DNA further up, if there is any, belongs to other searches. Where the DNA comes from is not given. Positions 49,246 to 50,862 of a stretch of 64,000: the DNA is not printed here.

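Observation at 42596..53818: Candidate cell-surface/extracellular assembly locus: TR-A, P3-P6, receiver, TR-B, XRE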

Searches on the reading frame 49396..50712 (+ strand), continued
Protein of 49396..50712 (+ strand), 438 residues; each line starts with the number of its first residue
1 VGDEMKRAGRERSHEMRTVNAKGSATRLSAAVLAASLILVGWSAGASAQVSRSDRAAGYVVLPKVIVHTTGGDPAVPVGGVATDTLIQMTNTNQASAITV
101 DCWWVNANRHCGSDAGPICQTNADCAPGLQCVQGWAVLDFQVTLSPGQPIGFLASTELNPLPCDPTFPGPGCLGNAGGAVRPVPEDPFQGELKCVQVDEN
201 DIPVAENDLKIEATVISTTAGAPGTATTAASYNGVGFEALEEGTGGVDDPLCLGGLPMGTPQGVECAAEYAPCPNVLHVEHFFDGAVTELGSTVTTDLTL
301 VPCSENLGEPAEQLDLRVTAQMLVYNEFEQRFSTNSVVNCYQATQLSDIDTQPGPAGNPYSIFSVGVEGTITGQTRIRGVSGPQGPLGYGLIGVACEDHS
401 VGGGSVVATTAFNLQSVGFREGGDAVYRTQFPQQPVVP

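Call 54: list_cluster_members(proteins=[P0163, P0170, P0185, P0200, P0230, P0253, P0269, P0273, P0289, P0300])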
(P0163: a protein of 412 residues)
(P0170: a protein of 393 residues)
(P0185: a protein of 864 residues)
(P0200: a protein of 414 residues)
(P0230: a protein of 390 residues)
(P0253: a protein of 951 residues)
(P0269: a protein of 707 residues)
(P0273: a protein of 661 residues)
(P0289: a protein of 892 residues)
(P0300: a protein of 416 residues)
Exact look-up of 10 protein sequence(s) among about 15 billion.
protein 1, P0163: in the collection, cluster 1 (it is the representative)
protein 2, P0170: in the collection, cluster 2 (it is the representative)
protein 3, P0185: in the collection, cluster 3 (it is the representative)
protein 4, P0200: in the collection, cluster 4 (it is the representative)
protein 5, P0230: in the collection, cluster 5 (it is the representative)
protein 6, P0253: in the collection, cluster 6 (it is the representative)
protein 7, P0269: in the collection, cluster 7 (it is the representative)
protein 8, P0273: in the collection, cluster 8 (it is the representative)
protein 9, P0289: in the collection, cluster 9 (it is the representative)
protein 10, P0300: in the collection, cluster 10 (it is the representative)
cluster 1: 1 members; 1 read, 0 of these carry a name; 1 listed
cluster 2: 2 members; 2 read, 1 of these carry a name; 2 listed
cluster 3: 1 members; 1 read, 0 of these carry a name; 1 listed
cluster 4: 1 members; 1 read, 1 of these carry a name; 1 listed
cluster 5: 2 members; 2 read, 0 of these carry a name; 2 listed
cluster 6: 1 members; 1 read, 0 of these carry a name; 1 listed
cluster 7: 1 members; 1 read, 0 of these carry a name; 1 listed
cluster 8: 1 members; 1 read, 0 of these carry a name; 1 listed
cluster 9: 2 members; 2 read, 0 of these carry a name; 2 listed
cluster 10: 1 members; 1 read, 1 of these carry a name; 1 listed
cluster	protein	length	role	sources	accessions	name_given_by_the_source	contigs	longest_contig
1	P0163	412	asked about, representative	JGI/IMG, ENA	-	-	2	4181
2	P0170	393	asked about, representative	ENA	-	-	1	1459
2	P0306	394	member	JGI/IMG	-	hypothetical protein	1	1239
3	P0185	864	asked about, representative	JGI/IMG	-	-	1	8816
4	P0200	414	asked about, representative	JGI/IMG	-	hypothetical protein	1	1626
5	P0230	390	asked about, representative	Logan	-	-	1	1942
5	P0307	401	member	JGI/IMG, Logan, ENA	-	-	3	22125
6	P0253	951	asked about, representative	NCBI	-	-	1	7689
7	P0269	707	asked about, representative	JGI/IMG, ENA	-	-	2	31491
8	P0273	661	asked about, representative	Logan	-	-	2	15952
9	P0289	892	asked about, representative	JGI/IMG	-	-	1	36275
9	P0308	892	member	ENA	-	-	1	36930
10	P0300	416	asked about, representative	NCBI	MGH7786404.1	MAG: hypothetical protein ACRERC_06025, partial [Candidatus Binatia bacterium]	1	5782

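Call 67: find_encoding_contigs(protein=P0273, flank=10000, max_places=2)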
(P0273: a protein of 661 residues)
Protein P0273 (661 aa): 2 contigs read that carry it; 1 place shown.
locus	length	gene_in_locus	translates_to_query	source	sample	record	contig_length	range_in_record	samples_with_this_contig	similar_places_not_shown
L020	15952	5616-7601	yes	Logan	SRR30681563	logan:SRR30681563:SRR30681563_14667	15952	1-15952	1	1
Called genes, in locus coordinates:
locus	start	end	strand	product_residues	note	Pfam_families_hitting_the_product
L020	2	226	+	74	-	?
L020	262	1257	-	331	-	PF02685:Glucokinase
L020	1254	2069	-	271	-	PF01182:Glucosamine_iso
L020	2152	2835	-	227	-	PF06026:Rib_5-P_isom_A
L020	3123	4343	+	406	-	PF00291:PALP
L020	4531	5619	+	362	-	-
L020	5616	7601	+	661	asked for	-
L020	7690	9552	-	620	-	PF00135:COesterase, PF20434:BD-FAE (faint), PF07859:Abhydrolase_3 (weak), PF00135:COesterase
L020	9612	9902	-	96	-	PF01381:HTH_3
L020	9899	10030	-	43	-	-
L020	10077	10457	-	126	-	PF01850:PIN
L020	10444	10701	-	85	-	PF04014:MazE_antitoxin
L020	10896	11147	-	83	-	-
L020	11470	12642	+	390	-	PF00155:Aminotran_1_2, PF01041:DegT_DnrJ_EryC1 (weak)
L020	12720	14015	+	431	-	PF04185:Phosphoesterase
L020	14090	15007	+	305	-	-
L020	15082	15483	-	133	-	-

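Call 70: search_protein_families(library=ncbifam, proteins=[P0185, P0253, P0273, P0257, P0277, P0289], max_evalue=0.01)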
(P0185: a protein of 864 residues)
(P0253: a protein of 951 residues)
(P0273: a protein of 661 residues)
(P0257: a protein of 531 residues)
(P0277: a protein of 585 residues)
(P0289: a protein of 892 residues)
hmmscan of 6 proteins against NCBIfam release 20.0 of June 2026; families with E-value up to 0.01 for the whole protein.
P0185 (864 aa): 0 families

P0253 (951 aa): 1 family
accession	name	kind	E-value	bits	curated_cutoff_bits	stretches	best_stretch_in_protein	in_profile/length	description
NF041410.1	XopAW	subfamily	0.0012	18.6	120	1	681-746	113-170/235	XopAW family type III secretion system calcium-binding effector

P0273 (661 aa): 0 families

P0257 (531 aa): 0 families

P0277 (585 aa): 2 families
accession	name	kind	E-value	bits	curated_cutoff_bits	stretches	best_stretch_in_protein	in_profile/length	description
TIGR02232.1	myxo_disulf_rpt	repeat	9.9e-12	44.5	20.8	1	370-406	2-38/38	cysteine-rich acidic repeat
TIGR04201.1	Myxo_Cys_RPT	repeat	0.0074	16.4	25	1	81-97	2-17/22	Cys-rich repeat-containing protein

P0289 (892 aa): 1 family
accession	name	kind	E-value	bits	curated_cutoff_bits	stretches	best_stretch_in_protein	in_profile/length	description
NF047539.1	XAC2610_fam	domain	0.0046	17.4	35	0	698-719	2-23/89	XAC2610-related protein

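Call 71: fold_search(model_id=the predicted structure, library=viral)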
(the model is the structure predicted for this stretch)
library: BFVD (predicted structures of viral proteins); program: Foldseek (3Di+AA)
matches with E <= 10: 1121; with E <= 0.001: 5
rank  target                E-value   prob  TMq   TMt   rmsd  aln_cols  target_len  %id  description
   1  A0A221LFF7            1.9e-04  0.20  0.09  0.10  26.5       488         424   10  Putative structural protein [Barns Ness breadcrumb sponge hepe-like virus 3]
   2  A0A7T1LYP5            5.3e-04  0.44  0.16  0.15  26.3       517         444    9  Polyprorein 1 [Goettingen Seco-like virus 2]
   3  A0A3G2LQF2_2          6.2e-04  0.38  0.14  0.07  24.4       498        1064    9  Genome polyprotein (Fragment) [Cragig virus 3]
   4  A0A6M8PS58            8.1e-04  0.21  0.12  0.09  28.3       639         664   10  (no name in the UniProt tables at hand)
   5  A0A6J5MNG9            9.1e-04  0.63  0.19  0.21  21.0       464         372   10  Uncharacterized protein [uncultured Caudovirales phage]
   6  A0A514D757            1.2e-03  0.15  0.12  0.07  24.5       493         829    9  Picornavirus capsid domain-containing protein [Picornavirales sp.]
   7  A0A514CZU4            1.2e-03  0.33  0.15  0.06  23.3       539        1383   10  RNA-dependent RNA polymerase [Picornavirales sp.]
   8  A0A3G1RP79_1          1.6e-03  0.38  0.16  0.07  26.4       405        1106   14  Genome polyprotein [Avocet picornavirus]
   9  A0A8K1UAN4            1.7e-03  0.25  0.14  0.15  24.4       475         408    9  Putative polyprotein (Fragment) [Biomphalaria pfeifferi virus]
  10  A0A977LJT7            2.4e-03  0.23  0.13  0.14  21.9       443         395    8  Coat protein [Insect sobemo-like virus 2]
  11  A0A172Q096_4          2.8e-03  0.12  0.11  0.04  50.8       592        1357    8  F5/8 type C domain-containing protein [Acinetobacter phage vB_AbaM_ME3]
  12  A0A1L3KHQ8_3          2.8e-03  0.10  0.10  0.06  26.0       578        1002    9  (no name in the UniProt tables at hand)
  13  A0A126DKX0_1          3.1e-03  0.14  0.11  0.05  41.1       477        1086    8  (no name in the UniProt tables at hand)
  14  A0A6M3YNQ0            3.4e-03  0.14  0.09  0.06  31.9       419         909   10  Uncharacterized protein [Riboviria sp.]
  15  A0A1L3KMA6            3.8e-03  0.14  0.13  0.11  23.4       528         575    9  (no name in the UniProt tables at hand)
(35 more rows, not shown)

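Call 74: find_homologous_proteins(query=P0273, max_evalue=0.001)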
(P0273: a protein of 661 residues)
Query P0273 (661 aa): 283 proteins with E <= 0.001 among 8000 candidates; the best 120 are listed.
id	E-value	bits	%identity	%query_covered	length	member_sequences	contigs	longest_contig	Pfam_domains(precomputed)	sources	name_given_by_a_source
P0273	0.0e+0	1507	100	100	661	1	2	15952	-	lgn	-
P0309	0.0e+0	1204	80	100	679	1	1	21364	-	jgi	jgi:hypothetical protein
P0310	4.1e-285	965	69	100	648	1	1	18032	-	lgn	-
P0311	6.5e-281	952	68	100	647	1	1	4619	-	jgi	-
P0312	6.5e-270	915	62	100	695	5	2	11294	-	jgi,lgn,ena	-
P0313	2.2e-262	890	64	96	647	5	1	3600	-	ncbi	-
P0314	2.4e-261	887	64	99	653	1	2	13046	-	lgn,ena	-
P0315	1.0e-252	858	60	96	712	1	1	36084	-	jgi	jgi:hypothetical protein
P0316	1.1e-241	822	58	98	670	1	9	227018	-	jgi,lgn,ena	-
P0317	3.2e-241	820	60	96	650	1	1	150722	-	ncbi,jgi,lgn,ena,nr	ncbi:MAG TPA: hypothetical protein VMW17_12170 [Candidatus Binatia bacterium]|nr:hypothetical protei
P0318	4.1e-234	797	58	95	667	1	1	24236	-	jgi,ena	-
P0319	7.5e-232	789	58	99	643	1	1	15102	-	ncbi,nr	ncbi:MAG: hypothetical protein HY270_09840 [Deltaproteobacteria bacterium]|nr:hypothetical protein [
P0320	6.3e-186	638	51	98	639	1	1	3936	-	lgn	-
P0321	6.6e-186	638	49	96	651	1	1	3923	-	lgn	-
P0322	1.3e-185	637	50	98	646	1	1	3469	-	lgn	-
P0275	1.9e-54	203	36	57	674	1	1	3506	PF00526.24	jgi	jgi:cysteine-rich repeat protein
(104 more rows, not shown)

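Call 75: find_encoding_contigs(protein=P0317, flank=8000, max_places=1)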
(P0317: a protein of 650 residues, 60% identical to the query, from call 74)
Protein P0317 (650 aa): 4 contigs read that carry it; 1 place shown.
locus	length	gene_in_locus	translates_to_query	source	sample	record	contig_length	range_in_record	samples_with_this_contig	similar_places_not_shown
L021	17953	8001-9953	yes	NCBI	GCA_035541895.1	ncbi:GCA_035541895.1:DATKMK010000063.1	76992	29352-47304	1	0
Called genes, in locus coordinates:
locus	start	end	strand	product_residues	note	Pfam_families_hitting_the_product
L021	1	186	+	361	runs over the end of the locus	PF01571:GCV_T, PF08669:GCV_T_C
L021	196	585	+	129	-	PF01597:GCV_H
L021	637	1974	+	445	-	PF02347:GDC-P, PF00266:Aminotran_5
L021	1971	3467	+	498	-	PF02347:GDC-P, PF00266:Aminotran_5 (weak), PF21478:GcvP2_C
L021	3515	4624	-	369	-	-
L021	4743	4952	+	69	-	PF02416:TatA_B_E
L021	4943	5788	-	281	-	PF11906:DUF3426 (weak)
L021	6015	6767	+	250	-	PF13641:Glyco_tranf_2_3 (weak), PF00535:Glycos_transf_2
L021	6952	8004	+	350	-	-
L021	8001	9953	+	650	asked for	-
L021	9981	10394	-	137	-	PF00571:CBS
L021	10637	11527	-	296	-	PF05853:BKACE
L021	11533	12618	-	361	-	PF04909:Amidohydro_2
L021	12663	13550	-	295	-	PF00296:Bac_luciferase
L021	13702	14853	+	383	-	-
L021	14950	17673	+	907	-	PF14537:Cytochrom_c3_2 (faint), PF22113:Mtrc-MtrF_II-IV_dom (faint), PF14522:Cytochrome_C7 (faint), PF17803:Cadherin_4, PF17892:Cadherin_5, PF17963:Big_9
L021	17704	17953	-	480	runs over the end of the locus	PF01266:DAO (weak), PF13450:NAD_binding_8, PF01593:Amino_oxidase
